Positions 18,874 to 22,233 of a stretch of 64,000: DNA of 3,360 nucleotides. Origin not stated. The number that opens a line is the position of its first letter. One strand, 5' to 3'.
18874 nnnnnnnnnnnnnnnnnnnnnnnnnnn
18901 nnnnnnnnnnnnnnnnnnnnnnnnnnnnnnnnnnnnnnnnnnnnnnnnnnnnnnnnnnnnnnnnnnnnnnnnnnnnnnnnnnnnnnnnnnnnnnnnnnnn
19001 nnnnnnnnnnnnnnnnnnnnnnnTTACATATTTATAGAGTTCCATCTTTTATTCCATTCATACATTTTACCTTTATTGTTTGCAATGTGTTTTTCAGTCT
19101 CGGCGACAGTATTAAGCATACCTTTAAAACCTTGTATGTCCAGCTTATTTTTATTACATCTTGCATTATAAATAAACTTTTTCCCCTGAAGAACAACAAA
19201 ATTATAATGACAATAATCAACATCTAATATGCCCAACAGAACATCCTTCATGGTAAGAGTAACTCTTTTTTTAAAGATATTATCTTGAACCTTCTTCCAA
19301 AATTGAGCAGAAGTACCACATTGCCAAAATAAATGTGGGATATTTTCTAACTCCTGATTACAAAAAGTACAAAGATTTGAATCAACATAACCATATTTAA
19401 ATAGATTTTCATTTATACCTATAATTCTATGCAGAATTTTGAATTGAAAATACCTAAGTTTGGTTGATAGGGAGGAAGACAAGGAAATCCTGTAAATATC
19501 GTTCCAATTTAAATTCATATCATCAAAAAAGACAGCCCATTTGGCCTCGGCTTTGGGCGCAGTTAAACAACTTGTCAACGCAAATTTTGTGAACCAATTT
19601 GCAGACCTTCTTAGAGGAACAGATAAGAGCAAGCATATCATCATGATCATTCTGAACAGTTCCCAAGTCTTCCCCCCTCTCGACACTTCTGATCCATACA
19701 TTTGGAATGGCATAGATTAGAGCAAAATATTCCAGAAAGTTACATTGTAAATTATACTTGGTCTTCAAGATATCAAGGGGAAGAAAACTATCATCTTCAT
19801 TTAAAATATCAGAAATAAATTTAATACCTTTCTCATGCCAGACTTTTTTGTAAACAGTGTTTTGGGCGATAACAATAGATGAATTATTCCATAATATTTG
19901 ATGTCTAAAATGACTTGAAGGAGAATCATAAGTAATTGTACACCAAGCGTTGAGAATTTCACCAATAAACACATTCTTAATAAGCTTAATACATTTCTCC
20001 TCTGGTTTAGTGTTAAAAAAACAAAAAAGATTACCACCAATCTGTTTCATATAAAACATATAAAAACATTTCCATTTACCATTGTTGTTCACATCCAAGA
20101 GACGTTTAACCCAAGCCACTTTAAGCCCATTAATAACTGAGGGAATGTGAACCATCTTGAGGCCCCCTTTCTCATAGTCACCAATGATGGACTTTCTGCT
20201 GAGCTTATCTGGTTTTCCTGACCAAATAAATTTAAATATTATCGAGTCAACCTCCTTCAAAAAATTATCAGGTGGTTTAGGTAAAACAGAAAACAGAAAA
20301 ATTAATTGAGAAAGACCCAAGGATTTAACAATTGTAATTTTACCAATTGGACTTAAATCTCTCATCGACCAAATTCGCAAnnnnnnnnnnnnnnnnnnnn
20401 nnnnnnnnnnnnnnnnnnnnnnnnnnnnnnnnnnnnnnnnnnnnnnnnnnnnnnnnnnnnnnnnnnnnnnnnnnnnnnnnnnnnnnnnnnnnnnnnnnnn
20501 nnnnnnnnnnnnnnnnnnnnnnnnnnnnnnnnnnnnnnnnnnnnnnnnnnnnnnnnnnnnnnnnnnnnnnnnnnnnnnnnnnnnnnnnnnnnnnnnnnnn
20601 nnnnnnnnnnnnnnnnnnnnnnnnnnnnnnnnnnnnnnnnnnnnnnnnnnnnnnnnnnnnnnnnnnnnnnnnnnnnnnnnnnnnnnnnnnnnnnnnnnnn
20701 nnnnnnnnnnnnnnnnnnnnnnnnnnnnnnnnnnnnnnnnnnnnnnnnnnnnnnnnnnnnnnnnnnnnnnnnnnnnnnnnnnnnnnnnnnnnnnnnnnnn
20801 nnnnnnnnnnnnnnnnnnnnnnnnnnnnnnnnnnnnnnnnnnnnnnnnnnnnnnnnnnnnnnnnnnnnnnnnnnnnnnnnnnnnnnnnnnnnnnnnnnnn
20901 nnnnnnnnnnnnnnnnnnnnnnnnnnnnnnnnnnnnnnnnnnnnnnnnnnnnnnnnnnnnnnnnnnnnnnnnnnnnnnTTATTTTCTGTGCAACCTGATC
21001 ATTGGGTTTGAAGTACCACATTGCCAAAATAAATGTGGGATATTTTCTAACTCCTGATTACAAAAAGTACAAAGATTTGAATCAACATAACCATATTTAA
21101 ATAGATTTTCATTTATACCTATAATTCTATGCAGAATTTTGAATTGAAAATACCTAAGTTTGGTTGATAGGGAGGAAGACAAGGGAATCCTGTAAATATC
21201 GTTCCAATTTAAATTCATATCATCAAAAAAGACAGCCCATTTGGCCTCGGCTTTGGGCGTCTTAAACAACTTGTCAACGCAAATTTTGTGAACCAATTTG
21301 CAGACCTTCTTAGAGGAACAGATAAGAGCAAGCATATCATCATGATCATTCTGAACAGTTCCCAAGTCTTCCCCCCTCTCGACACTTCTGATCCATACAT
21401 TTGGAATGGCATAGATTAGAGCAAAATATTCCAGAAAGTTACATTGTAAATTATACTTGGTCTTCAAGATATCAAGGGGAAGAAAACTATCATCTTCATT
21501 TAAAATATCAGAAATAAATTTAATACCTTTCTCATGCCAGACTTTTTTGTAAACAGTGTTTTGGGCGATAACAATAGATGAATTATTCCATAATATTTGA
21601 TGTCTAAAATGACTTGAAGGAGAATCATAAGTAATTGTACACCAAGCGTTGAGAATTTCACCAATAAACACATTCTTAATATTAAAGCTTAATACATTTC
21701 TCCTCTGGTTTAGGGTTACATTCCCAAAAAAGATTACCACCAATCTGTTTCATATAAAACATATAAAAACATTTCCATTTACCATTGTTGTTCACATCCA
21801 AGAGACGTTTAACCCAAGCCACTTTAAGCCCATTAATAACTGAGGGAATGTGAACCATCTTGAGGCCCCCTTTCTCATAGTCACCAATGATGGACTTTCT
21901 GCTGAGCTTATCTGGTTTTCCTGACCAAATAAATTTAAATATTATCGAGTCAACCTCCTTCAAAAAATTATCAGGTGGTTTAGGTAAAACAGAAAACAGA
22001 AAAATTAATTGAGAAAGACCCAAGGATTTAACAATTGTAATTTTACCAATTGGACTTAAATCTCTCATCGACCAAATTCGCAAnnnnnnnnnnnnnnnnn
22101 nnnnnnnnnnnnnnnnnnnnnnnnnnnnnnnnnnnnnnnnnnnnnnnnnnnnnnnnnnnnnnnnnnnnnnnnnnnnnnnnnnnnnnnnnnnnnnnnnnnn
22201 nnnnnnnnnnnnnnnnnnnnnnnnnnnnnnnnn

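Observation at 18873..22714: L1-clade LINE insertion with 11-bp TSD and poly(A), followed by a post-insertion 1.7-kb tandem duplication with 2-bp junction microhomology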

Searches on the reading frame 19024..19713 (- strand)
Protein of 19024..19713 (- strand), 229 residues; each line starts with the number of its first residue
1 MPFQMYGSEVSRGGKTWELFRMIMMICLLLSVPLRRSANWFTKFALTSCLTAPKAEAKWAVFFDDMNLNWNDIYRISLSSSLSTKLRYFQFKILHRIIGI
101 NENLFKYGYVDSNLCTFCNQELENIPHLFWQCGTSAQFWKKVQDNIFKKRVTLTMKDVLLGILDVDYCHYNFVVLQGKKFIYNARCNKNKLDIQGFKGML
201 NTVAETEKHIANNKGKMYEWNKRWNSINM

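Call 59: search_protein_families(library=pfam, proteins=[L002:2-1546:+], max_evalue=0.01)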
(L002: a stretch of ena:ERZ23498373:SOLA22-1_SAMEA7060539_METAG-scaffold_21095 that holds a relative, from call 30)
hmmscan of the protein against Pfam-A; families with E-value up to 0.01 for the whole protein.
L002:2-1546:+ (514 aa): 1 family
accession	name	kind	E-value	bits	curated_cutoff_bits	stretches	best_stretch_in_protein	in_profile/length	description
PF00078.32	RVT_1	-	8.1e-20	71.8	29.6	1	381-507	1-107/205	Reverse transcriptase (RNA-dependent DNA polymerase)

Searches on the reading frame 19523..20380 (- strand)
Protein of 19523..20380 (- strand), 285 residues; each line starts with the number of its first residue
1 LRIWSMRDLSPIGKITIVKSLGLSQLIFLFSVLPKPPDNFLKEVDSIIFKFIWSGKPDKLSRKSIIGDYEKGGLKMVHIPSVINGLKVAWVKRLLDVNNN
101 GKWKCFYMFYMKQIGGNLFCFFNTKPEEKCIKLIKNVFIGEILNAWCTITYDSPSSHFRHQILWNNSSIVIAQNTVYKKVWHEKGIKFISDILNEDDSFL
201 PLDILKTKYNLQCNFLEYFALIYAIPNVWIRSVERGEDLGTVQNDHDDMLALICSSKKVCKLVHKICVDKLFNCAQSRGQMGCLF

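Call 59: search_protein_families(library=pfam, proteins=[L002:2-1546:+], max_evalue=0.01)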
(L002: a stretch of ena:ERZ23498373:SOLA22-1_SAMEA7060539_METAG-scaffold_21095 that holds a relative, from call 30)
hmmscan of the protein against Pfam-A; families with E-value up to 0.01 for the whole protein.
L002:2-1546:+ (514 aa): 1 family
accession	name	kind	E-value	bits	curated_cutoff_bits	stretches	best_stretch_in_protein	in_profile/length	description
PF00078.32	RVT_1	-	8.1e-20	71.8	29.6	1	381-507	1-107/205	Reverse transcriptase (RNA-dependent DNA polymerase)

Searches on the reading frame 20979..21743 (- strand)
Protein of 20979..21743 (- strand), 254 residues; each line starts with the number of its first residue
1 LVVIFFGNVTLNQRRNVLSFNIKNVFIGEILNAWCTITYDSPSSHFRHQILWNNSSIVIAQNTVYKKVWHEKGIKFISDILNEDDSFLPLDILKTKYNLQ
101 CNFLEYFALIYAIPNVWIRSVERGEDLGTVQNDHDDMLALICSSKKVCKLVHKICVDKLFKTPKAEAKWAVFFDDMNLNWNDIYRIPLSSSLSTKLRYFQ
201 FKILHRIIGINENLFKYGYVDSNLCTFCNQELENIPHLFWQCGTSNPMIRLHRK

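Call 16: list_cluster_members(proteins=[P0001, window:20979-21743:-, window:22065-22670:-, window:19523-20380:-, window:19024-19713:-, window:21682-22083:-])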
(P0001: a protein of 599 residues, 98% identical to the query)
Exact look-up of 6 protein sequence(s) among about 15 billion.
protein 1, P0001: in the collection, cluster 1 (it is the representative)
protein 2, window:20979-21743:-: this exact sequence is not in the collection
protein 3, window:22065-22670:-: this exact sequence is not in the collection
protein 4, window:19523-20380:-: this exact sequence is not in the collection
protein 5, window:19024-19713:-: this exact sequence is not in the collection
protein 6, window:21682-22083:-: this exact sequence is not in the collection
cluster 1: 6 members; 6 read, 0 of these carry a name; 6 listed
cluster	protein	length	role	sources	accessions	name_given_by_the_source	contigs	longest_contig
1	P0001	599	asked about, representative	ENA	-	-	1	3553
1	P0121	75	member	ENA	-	-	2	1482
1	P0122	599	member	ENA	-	-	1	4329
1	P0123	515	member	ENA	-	-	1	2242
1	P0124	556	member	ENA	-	-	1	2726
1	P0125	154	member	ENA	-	-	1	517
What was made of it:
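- Tried and rejected: (2) Exact look-ups of five window ORFs, including the 254-aa ORF that spans the duplication junction, found none in the 15-billion-protein collection, so there is no independent assembly support (call 16).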

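Call 30: find_encoding_contigs(protein=P0122, flank=10000, max_places=5)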
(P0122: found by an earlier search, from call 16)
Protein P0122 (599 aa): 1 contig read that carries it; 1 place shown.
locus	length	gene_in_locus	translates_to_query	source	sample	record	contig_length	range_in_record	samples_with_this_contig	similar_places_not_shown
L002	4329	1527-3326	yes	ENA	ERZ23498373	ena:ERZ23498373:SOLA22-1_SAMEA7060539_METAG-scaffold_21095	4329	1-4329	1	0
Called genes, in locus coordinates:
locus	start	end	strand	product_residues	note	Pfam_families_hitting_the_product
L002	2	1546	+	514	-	?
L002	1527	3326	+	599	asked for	PF00078:RVT_1, PF13966:zf-RVT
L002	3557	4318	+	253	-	PF00078:RVT_1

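Call 31: find_encoding_contigs(protein=P0124, flank=10000, max_places=5)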
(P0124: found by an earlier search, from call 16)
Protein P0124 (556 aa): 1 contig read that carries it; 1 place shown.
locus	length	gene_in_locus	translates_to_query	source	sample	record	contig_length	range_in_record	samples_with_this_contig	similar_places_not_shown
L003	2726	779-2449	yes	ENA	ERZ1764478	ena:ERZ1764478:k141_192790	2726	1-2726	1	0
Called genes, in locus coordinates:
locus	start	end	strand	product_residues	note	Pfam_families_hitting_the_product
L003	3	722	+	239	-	?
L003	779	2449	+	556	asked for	PF00078:RVT_1 (weak), PF13966:zf-RVT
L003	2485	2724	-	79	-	?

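Call 32: find_encoding_contigs(protein=P0123, flank=10000, max_places=5)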
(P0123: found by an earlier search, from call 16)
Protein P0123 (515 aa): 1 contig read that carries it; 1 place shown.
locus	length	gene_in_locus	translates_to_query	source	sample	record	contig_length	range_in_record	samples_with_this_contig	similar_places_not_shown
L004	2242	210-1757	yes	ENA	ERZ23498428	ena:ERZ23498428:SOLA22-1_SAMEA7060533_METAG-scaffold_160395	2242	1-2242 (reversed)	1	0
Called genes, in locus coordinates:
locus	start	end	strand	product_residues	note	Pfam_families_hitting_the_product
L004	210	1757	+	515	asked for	PF13966:zf-RVT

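Call 59: search_protein_families(library=pfam, proteins=[L002:2-1546:+], max_evalue=0.01)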
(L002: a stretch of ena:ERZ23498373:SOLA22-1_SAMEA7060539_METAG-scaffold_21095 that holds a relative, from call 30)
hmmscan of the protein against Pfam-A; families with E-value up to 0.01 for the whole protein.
L002:2-1546:+ (514 aa): 1 family
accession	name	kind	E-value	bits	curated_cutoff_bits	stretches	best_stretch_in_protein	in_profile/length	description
PF00078.32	RVT_1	-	8.1e-20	71.8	29.6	1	381-507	1-107/205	Reverse transcriptase (RNA-dependent DNA polymerase)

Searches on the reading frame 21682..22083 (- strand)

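Call 59: search_protein_families(library=pfam, proteins=[L002:2-1546:+], max_evalue=0.01)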
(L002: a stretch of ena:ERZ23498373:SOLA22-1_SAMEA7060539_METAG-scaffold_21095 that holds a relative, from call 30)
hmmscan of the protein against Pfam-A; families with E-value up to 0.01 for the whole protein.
L002:2-1546:+ (514 aa): 1 family
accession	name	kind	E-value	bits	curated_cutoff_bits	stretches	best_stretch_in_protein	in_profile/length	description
PF00078.32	RVT_1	-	8.1e-20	71.8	29.6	1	381-507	1-107/205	Reverse transcriptase (RNA-dependent DNA polymerase)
